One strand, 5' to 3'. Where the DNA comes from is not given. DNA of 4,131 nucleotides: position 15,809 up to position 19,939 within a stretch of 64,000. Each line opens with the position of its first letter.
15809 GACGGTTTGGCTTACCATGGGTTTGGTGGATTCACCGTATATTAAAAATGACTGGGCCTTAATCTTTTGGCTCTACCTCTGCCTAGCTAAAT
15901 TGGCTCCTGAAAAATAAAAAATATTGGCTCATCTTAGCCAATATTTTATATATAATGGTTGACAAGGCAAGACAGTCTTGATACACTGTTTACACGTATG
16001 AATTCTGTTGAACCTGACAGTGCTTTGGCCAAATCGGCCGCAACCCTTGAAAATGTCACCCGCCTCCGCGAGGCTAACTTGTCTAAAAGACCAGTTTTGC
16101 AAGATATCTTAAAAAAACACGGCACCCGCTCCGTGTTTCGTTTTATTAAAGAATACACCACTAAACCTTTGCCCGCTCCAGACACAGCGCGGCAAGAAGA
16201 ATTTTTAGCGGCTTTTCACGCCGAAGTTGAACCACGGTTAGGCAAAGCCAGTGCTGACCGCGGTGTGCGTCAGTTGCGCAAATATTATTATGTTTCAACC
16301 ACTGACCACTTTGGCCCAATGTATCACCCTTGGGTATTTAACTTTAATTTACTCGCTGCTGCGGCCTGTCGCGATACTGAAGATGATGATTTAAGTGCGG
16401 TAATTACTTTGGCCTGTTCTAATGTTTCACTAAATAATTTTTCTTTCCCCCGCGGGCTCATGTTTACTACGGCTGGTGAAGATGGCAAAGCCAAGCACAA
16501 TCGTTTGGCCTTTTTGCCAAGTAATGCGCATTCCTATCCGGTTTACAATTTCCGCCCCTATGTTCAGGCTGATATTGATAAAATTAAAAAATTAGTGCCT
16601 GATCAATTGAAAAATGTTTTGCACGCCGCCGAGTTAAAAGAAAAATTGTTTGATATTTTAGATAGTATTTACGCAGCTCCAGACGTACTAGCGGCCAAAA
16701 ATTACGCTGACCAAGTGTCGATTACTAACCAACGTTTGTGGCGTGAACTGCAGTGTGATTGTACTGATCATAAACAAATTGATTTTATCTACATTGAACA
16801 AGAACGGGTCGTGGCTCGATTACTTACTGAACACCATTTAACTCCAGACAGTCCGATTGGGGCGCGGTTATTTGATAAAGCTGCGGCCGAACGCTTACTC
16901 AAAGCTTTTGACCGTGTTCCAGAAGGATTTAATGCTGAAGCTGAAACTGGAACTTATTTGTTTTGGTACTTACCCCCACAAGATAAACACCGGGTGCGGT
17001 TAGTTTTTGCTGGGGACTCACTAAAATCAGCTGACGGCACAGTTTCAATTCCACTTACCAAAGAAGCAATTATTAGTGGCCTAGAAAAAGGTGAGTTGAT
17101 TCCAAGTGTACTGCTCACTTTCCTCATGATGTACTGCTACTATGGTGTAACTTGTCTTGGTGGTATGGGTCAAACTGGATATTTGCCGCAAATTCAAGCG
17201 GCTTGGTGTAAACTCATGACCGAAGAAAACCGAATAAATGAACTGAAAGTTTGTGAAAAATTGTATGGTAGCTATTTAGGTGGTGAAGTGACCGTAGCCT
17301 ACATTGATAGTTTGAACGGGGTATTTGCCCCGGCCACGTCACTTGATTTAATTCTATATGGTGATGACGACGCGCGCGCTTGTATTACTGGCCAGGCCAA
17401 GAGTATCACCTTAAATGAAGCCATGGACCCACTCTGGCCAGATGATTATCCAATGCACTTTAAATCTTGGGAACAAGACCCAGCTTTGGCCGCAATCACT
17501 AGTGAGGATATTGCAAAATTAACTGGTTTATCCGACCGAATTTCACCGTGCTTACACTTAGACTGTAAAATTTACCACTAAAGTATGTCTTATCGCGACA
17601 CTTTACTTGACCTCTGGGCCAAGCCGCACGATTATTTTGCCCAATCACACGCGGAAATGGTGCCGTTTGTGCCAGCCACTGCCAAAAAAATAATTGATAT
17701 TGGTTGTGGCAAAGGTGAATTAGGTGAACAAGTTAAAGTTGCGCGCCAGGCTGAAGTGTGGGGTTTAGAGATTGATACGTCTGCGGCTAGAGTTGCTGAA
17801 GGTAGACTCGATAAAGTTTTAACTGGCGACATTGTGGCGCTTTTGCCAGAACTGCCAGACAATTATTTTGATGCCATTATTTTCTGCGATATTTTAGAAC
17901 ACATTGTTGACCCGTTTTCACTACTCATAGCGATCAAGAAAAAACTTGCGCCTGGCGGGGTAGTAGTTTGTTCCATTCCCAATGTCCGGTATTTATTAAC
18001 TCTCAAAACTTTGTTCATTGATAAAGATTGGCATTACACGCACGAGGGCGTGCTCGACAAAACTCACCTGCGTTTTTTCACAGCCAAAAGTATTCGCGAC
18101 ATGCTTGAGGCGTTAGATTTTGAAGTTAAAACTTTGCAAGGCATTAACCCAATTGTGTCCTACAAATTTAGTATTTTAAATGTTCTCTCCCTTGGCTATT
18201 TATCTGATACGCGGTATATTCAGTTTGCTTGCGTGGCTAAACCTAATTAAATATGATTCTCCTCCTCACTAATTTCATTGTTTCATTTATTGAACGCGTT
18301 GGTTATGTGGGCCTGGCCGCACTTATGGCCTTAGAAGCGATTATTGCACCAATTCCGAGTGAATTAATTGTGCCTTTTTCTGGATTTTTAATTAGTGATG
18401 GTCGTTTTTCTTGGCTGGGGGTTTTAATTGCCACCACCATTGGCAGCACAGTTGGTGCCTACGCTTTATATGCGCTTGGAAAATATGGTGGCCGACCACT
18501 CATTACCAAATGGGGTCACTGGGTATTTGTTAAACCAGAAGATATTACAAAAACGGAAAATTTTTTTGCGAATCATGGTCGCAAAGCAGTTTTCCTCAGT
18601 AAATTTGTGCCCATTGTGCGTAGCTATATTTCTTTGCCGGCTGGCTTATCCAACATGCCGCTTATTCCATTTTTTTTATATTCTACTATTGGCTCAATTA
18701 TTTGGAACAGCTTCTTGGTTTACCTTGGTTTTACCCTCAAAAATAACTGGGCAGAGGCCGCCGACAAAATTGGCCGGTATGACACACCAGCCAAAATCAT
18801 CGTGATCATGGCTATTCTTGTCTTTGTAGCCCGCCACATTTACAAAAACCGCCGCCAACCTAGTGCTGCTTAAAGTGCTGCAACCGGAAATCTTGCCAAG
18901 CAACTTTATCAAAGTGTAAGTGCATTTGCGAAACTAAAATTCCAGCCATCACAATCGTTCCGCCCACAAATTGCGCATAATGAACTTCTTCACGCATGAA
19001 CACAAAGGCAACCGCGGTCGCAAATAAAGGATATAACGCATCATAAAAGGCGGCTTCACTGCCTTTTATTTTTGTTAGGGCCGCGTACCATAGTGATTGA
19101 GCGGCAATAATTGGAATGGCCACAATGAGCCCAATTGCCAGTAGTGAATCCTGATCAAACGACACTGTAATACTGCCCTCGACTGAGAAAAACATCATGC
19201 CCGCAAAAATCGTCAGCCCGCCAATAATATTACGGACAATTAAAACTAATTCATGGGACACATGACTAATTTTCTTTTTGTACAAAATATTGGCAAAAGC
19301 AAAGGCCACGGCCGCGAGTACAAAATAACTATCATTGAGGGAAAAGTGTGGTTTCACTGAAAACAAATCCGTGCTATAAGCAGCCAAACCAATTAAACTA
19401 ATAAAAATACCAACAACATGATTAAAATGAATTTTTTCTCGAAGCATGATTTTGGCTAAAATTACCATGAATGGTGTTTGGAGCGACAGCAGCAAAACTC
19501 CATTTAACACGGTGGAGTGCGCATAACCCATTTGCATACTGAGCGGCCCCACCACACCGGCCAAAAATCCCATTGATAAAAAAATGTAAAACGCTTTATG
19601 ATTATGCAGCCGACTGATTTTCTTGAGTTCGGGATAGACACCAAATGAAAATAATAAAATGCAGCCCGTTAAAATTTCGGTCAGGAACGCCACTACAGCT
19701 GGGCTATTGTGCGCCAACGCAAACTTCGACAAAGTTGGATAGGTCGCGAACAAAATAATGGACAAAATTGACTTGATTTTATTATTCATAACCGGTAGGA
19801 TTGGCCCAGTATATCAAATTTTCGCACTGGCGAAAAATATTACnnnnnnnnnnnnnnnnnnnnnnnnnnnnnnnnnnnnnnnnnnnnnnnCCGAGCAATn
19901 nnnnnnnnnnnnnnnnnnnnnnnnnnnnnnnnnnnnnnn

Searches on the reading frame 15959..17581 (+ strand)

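Call 4: search_protein_families(library=pfam, proteins=[window:15959-17581:+], max_evalue=0.1)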
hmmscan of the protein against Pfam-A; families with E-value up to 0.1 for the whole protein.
window:15959-17581:+ (540 aa): 1 family
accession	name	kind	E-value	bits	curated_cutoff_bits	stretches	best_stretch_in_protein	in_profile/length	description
PF20125.4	DUF6515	-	0.098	12.9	24.9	0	105-137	26-59/179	Family of unknown function (DUF6515)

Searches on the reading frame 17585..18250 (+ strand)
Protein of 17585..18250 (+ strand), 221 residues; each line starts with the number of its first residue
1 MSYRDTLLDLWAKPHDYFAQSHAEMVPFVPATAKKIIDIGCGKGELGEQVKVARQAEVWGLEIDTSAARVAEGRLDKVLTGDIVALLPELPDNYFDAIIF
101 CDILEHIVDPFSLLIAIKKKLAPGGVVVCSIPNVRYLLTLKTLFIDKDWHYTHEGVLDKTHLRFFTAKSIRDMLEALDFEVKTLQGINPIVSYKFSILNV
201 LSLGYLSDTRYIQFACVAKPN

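Call 90: search_protein_families(library=pfam, proteins=[window:17585-18250:+], max_evalue=0.001)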
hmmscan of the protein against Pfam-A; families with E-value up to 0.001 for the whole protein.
window:17585-18250:+ (221 aa): 9 families
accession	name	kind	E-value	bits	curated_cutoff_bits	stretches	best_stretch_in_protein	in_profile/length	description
PF13489.12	Methyltransf_23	-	1.6e-19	70.7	27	1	24-182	15-162/164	Methyltransferase domain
PF08241.18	Methyltransf_11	-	9.7e-13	49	21.2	1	37-129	1-95/95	Methyltransferase domain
PF13847.12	Methyltransf_31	-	4e-12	46.5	27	1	33-133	4-113/145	Methyltransferase domain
PF08242.18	Methyltransf_12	-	6.1e-11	43.3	30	1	37-127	1-98/98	Methyltransferase domain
PF13649.12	Methyltransf_25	-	4.3e-09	37.4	27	1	36-125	1-97/97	Methyltransferase domain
PF07021.18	MetW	-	1.1e-08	35.3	21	1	25-136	7-114/193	Methionine biosynthesis protein MetW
PF06325.19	PrmA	-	4.1e-05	23.6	22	1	32-130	161-259/296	Ribosomal protein L11 methyltransferase (PrmA)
PF05175.20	MTS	-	0.00024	21.2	23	1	29-77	27-77/170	Methyltransferase small domain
PF05219.18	DREV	-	0.00034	20.3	26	1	31-132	93-191/265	DREV methyltransferase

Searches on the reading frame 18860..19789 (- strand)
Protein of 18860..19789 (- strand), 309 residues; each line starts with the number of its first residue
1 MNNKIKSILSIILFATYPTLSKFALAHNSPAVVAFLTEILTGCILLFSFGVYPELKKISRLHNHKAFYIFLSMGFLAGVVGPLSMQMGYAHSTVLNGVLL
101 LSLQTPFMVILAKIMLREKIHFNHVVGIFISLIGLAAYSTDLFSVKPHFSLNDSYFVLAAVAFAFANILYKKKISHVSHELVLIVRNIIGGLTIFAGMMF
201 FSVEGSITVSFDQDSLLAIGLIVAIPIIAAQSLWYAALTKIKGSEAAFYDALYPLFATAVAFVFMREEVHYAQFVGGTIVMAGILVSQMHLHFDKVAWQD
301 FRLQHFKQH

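Call 4: search_protein_families(library=pfam, proteins=[window:18860-19789:-], max_evalue=0.1)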
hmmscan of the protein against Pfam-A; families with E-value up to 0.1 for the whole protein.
window:18860-19789:- (309 aa): 2 families
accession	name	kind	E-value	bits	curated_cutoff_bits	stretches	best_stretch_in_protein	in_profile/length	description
PF00892.27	EamA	-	3.2e-28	99.1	28.2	2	155-286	6-132/135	EamA-like transporter family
PF08627.16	CRT-like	-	6e-05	22.6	26.9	1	34-172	31-175/335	CRT-like, chloroquine-resistance transporter-like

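Call 49: find_encoding_contigs(protein=window:18860-19786:-, flank=6000, max_places=8)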
Protein window:18860-19786:- (308 aa): no gene with exactly this product is on record in the collection.

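Call 50: find_related_loci(query=window:18860-19786:-, collection=metagenome_contigs, flank=8000)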
Query window:18860-19786:- (308 aa) in metagenome_contigs; peptide patterns used: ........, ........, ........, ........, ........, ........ (x = any residue, [..] = any of these).
600 stretches matched a pattern (row limit reached: there are more); 4 encode a relative of the query (tblastn E <= 1e-3); 4 distinct loci.
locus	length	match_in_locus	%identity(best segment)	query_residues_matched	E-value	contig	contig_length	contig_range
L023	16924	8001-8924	65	1-308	1e-132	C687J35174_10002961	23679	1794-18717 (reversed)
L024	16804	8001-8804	26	1-279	1e-7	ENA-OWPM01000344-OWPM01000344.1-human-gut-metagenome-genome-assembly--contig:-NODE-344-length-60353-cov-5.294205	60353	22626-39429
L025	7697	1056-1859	26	1-279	1e-7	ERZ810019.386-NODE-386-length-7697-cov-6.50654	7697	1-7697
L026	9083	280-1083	26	1-279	2e-7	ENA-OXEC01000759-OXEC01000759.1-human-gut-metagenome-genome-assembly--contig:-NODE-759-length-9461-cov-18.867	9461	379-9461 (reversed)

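Call 55: search_protein_families(library=pfam, proteins=[L023:7143-7832:+, L023:5731-7236:+, L023:2730-5729:+, L023:2348-2671:+, L023:1831-2289:-, L023:1173-1820:-, L023:8914-9537:-, L023:9549-10817:-], max_evalue=0.001)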
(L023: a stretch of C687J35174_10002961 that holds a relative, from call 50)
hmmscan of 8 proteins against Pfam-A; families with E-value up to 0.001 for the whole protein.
L023:7143-7832:+ (229 aa): 4 families
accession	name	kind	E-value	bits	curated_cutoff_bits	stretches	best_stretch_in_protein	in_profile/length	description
PF14520.12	HHH_5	-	1.9e-17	63.9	27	1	109-166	1-56/57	Helix-hairpin-helix domain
PF01330.27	RuvA_N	-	4.6e-12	46.3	23.6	1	33-99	1-61/61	RuvA N terminal domain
PF07499.19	RuvA_C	-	5e-09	36.9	24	1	184-227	2-46/47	RuvA, C-terminal domain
PF00633.29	HHH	-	4.6e-07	29.8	24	0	112-128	13-29/30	Helix-hairpin-helix motif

L023:5731-7236:+ (501 aa): 2 families
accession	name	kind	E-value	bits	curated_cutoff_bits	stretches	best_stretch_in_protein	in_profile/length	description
PF00883.26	Peptidase_M17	-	1.3e-112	376.5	25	1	180-496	1-310/310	Cytosol aminopeptidase family, catalytic domain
PF02789.23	Peptidase_M17_N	-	1e-24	87.4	23.4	1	15-141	1-128/129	Cytosol aminopeptidase family, N-terminal domain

L023:2730-5729:+ (999 aa): 4 families
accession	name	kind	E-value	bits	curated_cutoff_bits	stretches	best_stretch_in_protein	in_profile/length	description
PF00133.28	tRNA-synt_1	-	4.7e-119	398.3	22.7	1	12-653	2-410/414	tRNA synthetases class I (I, L, M and V)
PF08264.19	Anticodon_1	-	2.3e-33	115.6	25.1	1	702-859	1-142/148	Anticodon-binding domain of tRNA ligase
PF19302.4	DUF5915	-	2.9e-20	73.1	27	1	895-995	91-191/195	Domain of unknown function (DUF5915)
PF09334.17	tRNA-synt_1g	-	1.2e-19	70.8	20.1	2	573-677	286-386/391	tRNA synthetases class I (M)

L023:2348-2671:+ (107 aa): 0 families

L023:1831-2289:- (152 aa): 1 family
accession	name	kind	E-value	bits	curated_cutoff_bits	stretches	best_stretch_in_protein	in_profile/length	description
PF02502.23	LacAB_rpiB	-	6.4e-39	133.5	24.7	1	7-144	2-137/138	Ribose/Galactose Isomerase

L023:1173-1820:- (215 aa): 1 family
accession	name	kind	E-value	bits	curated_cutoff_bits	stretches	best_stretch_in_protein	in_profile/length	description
PF00834.25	Ribul_P_3_epim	-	2.4e-42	145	21.1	1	3-193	2-198/198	Ribulose-phosphate 3 epimerase family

L023:8914-9537:- (207 aa): 1 family
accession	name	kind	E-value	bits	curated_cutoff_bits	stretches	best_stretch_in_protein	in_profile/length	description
PF09335.16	VTT_dom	-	6.3e-24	85.2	33.9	1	34-159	1-121/123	VTT domain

L023:9549-10817:- (422 aa): 1 family
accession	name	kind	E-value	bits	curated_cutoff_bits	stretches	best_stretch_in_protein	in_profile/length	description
PF04932.20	Wzy_C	-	1.2e-22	80.7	31.7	1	223-358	2-149/149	O-Antigen ligase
